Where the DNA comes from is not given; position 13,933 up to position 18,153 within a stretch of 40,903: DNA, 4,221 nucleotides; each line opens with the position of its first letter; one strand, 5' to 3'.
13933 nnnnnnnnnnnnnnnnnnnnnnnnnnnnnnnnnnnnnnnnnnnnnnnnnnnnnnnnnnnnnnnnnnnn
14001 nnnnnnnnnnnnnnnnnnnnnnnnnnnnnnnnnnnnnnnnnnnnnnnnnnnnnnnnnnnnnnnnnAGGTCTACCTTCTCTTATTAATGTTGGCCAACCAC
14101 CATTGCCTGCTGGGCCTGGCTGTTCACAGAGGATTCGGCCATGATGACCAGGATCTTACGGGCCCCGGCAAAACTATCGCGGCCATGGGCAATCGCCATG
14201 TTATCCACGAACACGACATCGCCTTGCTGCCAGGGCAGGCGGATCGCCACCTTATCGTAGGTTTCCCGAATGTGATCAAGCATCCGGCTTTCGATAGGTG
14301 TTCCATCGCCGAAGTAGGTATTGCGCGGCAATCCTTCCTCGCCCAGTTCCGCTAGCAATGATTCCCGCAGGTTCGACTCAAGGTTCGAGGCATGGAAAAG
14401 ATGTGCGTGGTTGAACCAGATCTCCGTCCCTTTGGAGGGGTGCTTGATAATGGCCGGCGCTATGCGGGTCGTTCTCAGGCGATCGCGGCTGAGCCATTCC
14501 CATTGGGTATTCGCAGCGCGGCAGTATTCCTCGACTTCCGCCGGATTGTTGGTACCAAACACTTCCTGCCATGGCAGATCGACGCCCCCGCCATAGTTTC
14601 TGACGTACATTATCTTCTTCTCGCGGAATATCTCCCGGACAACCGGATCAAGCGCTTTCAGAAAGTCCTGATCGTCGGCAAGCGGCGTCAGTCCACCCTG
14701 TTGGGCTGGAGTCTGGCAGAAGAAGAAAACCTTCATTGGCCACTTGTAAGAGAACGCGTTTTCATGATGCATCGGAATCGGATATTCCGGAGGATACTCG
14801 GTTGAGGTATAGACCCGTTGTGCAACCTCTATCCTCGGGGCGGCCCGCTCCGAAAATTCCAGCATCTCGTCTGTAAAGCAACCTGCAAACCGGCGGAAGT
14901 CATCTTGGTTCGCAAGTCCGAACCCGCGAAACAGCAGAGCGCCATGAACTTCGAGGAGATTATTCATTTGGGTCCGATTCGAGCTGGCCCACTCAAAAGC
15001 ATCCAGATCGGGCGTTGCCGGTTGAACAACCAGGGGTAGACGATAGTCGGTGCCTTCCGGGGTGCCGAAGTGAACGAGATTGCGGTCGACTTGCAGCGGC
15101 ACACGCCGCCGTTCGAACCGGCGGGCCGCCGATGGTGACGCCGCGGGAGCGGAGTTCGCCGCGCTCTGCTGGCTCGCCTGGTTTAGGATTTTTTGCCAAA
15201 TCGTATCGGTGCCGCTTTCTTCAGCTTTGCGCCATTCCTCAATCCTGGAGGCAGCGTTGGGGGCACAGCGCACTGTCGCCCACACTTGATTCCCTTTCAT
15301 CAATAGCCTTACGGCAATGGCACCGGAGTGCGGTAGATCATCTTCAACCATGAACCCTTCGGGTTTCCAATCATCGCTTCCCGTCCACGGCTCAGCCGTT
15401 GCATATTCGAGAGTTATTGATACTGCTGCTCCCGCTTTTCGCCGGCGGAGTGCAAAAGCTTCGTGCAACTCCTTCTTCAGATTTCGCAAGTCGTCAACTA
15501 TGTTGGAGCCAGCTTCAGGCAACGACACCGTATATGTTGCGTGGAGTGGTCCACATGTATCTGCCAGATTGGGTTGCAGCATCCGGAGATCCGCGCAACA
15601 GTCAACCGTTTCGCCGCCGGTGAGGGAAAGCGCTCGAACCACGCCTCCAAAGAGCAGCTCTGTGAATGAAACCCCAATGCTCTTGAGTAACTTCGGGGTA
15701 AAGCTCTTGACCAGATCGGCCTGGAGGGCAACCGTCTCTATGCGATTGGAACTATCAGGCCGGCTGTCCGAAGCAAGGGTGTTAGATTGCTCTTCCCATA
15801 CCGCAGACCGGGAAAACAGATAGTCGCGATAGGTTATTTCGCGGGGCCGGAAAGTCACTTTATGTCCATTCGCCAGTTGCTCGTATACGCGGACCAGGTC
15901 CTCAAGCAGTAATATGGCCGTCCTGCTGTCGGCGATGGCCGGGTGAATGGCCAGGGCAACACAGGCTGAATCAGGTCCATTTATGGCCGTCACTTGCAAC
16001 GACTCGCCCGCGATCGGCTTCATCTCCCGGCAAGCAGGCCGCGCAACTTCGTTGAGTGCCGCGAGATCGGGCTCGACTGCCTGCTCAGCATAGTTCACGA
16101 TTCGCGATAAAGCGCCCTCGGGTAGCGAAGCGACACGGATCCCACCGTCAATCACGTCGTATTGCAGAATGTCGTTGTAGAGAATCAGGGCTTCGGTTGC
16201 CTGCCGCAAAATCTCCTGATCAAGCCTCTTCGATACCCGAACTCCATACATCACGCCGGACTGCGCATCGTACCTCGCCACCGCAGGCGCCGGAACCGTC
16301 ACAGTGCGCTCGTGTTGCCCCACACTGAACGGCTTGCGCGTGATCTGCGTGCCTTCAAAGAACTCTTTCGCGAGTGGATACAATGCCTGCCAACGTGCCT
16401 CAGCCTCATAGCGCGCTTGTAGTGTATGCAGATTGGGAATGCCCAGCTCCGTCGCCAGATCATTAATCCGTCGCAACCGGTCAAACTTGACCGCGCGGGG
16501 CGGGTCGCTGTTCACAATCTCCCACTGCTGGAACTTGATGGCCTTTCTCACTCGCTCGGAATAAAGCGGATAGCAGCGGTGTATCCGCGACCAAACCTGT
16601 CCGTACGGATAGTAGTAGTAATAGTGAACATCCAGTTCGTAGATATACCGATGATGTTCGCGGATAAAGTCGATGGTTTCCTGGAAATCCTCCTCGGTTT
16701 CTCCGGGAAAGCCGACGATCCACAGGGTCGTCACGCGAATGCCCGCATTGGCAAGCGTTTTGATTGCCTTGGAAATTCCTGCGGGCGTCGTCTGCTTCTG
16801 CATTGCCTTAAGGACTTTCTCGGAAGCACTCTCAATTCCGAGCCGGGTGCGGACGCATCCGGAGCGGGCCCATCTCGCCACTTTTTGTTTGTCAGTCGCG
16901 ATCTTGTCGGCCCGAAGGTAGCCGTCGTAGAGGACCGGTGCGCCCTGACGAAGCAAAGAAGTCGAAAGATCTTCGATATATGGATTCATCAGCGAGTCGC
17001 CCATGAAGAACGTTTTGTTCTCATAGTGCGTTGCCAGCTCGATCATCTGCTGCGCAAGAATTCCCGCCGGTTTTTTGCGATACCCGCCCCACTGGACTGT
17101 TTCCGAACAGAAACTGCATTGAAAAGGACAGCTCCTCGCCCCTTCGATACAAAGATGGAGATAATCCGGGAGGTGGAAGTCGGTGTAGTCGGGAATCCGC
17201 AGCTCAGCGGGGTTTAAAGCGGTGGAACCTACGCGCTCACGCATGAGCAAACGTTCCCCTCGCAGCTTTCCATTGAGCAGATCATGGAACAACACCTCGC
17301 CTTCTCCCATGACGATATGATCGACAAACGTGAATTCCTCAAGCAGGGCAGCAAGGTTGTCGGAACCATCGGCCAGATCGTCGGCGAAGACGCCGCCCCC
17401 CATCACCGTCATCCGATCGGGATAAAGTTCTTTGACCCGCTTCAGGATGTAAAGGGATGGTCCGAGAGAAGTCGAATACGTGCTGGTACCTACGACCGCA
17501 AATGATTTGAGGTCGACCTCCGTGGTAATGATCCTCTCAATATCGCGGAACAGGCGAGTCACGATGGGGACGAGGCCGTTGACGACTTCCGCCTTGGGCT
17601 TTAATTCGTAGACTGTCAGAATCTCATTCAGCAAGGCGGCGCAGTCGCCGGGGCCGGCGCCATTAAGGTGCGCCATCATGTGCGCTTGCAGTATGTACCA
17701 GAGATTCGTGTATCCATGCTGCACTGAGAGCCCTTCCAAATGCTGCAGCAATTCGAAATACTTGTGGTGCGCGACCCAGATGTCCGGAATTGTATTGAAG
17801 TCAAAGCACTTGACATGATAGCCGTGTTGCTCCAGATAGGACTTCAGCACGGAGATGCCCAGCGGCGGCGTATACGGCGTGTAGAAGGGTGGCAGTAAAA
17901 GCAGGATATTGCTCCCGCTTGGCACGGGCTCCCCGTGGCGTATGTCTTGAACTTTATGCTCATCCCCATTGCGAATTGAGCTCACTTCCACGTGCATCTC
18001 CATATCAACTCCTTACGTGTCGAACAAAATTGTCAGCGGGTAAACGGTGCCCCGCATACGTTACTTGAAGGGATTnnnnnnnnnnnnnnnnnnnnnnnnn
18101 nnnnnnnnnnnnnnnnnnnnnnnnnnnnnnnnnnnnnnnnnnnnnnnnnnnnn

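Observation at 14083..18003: Single 1306-aa polypeptide fusing a B12-radical SAM enzyme, a degenerate condensation-like domain and a TauD dioxygenase, wedged between two NRPS genes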

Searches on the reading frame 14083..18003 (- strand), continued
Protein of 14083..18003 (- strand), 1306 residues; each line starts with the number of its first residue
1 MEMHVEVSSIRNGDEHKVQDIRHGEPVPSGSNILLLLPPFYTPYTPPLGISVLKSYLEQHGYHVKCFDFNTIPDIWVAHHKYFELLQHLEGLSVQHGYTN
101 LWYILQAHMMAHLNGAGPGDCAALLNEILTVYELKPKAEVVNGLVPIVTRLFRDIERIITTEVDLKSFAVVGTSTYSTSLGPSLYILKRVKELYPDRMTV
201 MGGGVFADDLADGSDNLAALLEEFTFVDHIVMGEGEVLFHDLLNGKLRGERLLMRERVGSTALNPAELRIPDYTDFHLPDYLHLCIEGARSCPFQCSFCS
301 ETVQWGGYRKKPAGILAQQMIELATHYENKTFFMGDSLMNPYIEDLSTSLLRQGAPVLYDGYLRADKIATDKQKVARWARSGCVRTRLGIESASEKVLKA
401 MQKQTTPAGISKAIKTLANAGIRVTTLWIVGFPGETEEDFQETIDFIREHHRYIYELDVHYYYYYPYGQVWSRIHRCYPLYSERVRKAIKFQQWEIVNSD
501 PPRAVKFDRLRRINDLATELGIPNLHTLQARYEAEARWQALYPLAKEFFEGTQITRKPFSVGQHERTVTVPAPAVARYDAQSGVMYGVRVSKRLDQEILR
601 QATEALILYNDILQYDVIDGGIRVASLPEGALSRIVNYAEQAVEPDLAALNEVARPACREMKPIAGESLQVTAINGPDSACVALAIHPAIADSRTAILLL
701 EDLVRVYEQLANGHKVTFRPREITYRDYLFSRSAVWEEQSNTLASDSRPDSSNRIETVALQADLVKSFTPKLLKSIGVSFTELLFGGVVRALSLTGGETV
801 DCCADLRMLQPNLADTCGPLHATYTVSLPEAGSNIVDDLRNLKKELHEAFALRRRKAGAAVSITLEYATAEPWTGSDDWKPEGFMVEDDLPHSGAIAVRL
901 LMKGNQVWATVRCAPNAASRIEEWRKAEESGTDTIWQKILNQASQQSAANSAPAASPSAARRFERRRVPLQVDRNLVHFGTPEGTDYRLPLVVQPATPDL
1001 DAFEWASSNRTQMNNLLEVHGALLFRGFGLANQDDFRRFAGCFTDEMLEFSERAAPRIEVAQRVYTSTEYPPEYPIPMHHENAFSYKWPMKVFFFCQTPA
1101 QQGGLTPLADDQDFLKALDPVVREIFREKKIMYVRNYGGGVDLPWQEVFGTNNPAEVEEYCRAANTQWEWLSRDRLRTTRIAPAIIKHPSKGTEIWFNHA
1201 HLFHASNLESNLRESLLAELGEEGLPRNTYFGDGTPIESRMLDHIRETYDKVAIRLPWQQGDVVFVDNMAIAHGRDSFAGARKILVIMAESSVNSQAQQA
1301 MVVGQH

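Call 74: find_encoding_contigs(protein=P0005, flank=10000, max_places=1)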
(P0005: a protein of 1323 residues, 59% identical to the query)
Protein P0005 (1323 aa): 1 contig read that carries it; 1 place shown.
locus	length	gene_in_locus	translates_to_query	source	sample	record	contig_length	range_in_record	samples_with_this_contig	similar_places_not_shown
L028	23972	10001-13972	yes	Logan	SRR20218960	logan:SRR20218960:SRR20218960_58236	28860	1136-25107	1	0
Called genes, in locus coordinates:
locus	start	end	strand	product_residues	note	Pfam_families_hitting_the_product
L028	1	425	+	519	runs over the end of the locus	?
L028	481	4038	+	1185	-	PF00550:PP-binding, PF00202:Aminotran_3, PF00668:Condensation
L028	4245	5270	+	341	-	PF02668:TauD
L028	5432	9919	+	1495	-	PF00668:Condensation, PF00501:AMP-binding, PF13193:AMP-binding_C, PF00550:PP-binding, PF00668:Condensation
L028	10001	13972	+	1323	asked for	PF02310:B12-binding (faint), PF04055:Radical_SAM, PF02668:TauD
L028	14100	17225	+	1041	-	PF00668:Condensation, PF00501:AMP-binding, PF13193:AMP-binding_C, PF00550:PP-binding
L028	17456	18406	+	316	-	PF00487:FA_desaturase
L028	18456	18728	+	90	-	PF00550:PP-binding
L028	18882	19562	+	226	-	PF00975:Thioesterase, PF12697:Abhydrolase_6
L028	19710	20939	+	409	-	PF00108:Thiolase_N, PF22691:Thiolase_C_1 (faint), PF02803:Thiolase_C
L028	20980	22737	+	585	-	PF00501:AMP-binding, PF23024:AMP-dom_DIP2-like (weak)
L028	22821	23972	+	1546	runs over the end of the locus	PF00668:Condensation, PF00501:AMP-binding, PF13193:AMP-binding_C, PF00550:PP-binding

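Call 75: find_encoding_contigs(protein=P0008, flank=10000, max_places=1)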
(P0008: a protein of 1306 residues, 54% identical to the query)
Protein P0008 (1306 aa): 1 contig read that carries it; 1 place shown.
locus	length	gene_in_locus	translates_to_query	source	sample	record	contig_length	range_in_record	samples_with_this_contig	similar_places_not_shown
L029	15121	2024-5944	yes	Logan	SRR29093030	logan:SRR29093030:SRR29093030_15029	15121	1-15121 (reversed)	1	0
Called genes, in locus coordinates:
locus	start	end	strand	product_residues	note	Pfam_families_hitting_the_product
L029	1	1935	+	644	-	?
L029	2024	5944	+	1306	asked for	PF02310:B12-binding (weak), PF04055:Radical_SAM, PF00668:Condensation (weak), PF02668:TauD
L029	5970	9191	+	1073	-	PF00668:Condensation, PF00501:AMP-binding, PF13193:AMP-binding_C, PF00550:PP-binding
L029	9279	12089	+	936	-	PF00668:Condensation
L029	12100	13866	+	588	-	PF00501:AMP-binding, PF23024:AMP-dom_DIP2-like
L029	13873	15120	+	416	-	?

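Call 76: find_encoding_contigs(protein=P0013, flank=10000, max_places=1)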
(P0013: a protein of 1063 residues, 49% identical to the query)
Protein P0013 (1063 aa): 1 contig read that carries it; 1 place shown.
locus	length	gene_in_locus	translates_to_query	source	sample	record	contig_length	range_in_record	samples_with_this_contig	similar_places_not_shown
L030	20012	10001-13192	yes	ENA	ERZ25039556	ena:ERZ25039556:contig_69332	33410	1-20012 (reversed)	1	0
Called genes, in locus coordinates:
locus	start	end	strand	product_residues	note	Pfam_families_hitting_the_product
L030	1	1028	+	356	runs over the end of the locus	PF00501:AMP-binding, PF13193:AMP-binding_C, PF00550:PP-binding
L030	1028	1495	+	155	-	PF00668:Condensation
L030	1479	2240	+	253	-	PF00668:Condensation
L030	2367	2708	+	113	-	PF00668:Condensation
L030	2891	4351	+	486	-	PF00668:Condensation, PF00501:AMP-binding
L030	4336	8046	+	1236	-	PF00501:AMP-binding, PF13193:AMP-binding_C (weak), PF00550:PP-binding, PF00668:Condensation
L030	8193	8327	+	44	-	-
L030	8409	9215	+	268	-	PF00668:Condensation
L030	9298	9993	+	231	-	PF02310:B12-binding (faint)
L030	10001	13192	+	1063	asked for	PF04055:Radical_SAM, PF00668:Condensation (weak), PF02668:TauD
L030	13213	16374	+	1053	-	PF00668:Condensation, PF00501:AMP-binding, PF13193:AMP-binding_C, PF00550:PP-binding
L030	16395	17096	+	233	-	PF00109:ketoacyl-synt, PF00108:Thiolase_N (weak)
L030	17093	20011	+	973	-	?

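Call 81: find_encoding_contigs(protein=P0012, flank=10000, max_places=1)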
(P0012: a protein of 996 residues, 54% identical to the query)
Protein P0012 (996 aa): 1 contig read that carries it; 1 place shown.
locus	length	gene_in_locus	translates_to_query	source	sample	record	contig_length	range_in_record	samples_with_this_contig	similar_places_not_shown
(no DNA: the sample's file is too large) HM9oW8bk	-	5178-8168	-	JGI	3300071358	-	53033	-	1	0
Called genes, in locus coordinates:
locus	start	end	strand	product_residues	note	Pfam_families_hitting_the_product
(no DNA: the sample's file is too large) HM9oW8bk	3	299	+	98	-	?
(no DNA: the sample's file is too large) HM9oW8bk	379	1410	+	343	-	PF00291:PALP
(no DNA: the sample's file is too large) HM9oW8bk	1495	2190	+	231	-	PF03621:MbtH, PF02312:CBF_beta (faint)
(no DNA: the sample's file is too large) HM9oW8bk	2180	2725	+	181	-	-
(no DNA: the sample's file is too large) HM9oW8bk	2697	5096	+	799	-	PF04389:Peptidase_M28, PF05343:Peptidase_M42 (faint)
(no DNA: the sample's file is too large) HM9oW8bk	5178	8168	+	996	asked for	PF02310:B12-binding (faint), PF04055:Radical_SAM, PF00668:Condensation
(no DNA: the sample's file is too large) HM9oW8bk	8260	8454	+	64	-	-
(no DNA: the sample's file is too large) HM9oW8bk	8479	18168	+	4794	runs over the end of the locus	PF00501:AMP-binding, PF00668:Condensation, PF00501:AMP-binding, PF13193:AMP-binding_C, PF00550:PP-binding, PF00668:Condensation, PF00501:AMP-binding, PF13193:AMP-binding_C, +12 more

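Call 82: find_encoding_contigs(protein=P0019, flank=10000, max_places=1)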
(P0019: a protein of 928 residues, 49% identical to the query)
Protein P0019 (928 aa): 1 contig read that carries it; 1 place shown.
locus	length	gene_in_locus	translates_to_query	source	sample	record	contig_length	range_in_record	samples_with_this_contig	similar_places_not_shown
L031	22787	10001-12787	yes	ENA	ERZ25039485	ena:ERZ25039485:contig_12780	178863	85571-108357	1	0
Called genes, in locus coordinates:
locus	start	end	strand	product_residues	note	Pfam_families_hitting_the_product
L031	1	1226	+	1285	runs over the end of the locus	PF00501:AMP-binding, PF13193:AMP-binding_C, PF00550:PP-binding, PF00668:Condensation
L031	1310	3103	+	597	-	PF00668:Condensation, PF00501:AMP-binding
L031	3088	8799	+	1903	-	PF00501:AMP-binding, PF13193:AMP-binding_C (weak), PF00550:PP-binding, PF00668:Condensation, PF00501:AMP-binding, PF13193:AMP-binding_C, PF00550:PP-binding, PF00668:Condensation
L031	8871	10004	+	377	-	PF02668:TauD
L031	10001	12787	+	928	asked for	PF02310:B12-binding (weak), PF04055:Radical_SAM, PF00668:Condensation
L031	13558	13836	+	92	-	-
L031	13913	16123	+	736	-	PF00668:Condensation, PF00501:AMP-binding, PF13193:AMP-binding_C (weak)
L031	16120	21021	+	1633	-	PF00550:PP-binding, PF00668:Condensation, PF00501:AMP-binding, PF00296:Bac_luciferase, PF00501:AMP-binding, PF13193:AMP-binding_C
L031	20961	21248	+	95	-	PF00550:PP-binding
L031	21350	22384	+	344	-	PF08240:ADH_N, PF00107:ADH_zinc_N, PF13602:ADH_zinc_N_2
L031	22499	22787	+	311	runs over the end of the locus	PF02729:OTCace_N, PF00185:OTCace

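Call 83: find_encoding_contigs(protein=P0016, flank=10000, max_places=1)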
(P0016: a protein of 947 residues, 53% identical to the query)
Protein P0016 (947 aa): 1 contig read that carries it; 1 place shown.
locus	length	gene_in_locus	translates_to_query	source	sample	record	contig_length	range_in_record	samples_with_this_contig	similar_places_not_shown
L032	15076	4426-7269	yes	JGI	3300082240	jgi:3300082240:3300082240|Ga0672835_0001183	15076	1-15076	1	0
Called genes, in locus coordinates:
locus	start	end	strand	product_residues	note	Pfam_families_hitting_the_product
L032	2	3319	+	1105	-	?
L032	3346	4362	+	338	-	PF02668:TauD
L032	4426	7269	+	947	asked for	PF02310:B12-binding (weak), PF04055:Radical_SAM, PF00668:Condensation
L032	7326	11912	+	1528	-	PF00668:Condensation, PF00501:AMP-binding, PF13193:AMP-binding_C, PF00550:PP-binding, PF00668:Condensation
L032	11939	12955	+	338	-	PF02668:TauD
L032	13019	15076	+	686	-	?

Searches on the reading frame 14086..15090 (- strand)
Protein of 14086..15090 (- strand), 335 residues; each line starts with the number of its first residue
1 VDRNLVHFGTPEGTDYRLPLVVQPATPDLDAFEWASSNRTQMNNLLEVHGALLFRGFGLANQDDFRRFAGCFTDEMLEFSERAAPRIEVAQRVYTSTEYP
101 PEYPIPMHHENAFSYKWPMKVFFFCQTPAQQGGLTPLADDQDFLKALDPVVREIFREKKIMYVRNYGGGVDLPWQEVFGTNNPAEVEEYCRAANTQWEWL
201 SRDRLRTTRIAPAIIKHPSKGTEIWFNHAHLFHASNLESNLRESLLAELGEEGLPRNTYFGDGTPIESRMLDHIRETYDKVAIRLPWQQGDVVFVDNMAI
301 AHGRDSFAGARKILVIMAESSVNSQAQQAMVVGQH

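Call 28: search_solved_structures(query=window:14086-15090:-, max_evalue=0.001, show_alignments=1)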
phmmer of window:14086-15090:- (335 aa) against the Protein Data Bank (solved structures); distinct sequences matched with E-value up to 0.001: 4.
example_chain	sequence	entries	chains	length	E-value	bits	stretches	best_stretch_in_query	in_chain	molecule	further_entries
1y0z_A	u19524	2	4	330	2e-33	119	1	37-316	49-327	protein product of AT3G21360 | Clavaminate synthase-like protein At3g21360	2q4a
9yut_A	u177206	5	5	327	9e-32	113.6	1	31-316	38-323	TauD/TfdA-like domain-containing protein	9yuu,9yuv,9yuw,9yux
7tcl_X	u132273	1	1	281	1.2e-05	27.8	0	271-310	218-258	TauD/TfdA family dioxygenase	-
3eat_X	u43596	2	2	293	0.00011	24.5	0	12-164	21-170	Pyoverdine biosynthesis protein PvcB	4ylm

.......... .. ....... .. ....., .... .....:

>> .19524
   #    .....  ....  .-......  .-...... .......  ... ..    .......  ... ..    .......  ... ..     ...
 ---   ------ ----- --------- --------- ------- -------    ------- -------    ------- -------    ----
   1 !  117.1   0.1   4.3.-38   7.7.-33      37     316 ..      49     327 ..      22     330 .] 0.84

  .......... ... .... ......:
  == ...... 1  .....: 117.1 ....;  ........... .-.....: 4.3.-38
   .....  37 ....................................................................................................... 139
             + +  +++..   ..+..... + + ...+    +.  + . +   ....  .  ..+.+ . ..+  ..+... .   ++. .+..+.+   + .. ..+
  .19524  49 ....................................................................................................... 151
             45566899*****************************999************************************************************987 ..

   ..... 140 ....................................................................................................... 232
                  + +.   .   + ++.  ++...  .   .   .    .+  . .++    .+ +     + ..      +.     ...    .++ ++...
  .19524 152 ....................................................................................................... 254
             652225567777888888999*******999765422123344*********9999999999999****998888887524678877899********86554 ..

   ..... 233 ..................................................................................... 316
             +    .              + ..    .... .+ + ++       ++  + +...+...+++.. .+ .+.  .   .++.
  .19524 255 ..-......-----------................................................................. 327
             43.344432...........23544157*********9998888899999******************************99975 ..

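Call 49: find_homologous_proteins(query=window:14086-15090:-, max_evalue=1e-20)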
Query window:14086-15090:- (335 aa): 4171 proteins with E <= 1e-20 among 6511 candidates; the best 120 are listed.
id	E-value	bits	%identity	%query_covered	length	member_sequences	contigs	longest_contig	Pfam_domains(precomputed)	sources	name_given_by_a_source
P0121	1.5e-131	456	61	96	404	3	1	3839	PF02668.23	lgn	-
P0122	9.5e-125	434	60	91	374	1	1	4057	PF02668.23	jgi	jgi:alpha-ketoglutarate-dependent taurine dioxygenase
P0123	1.1e-122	427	58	95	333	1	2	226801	PF02668.23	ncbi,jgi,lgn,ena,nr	ncbi:MAG TPA: TauD/TfdA family dioxygenase [Bryobacteraceae bacterium]|nr:TauD/TfdA family dioxygena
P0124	4.4e-113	396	51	97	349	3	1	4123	PF02668.23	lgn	-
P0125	8.2e-113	395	54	92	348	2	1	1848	PF02668.23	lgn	-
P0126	8.8e-113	395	53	91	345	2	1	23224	PF02668.23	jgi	jgi:alpha-ketoglutarate-dependent taurine dioxygenase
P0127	9.7e-113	395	54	93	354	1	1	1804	PF02668.23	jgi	jgi:alpha-ketoglutarate-dependent taurine dioxygenase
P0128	2.6e-112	393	52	93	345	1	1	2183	PF02668.23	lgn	-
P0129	9.5e-112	391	54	91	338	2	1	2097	PF02668.23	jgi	jgi:alpha-ketoglutarate-dependent taurine dioxygenase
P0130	1.2e-111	391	52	91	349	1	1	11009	PF02668.23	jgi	jgi:alpha-ketoglutarate-dependent taurine dioxygenase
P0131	1.2e-111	391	52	91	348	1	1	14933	PF02668.23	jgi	jgi:alpha-ketoglutarate-dependent taurine dioxygenase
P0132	1.7e-111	391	52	92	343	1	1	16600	PF02668.23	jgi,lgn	jgi:alpha-ketoglutarate-dependent taurine dioxygenase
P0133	1.8e-111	390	52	92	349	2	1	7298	PF02668.23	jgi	-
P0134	2.3e-111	390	52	94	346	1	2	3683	PF02668.23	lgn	-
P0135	2.6e-111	390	51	95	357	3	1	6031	PF02668.23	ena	-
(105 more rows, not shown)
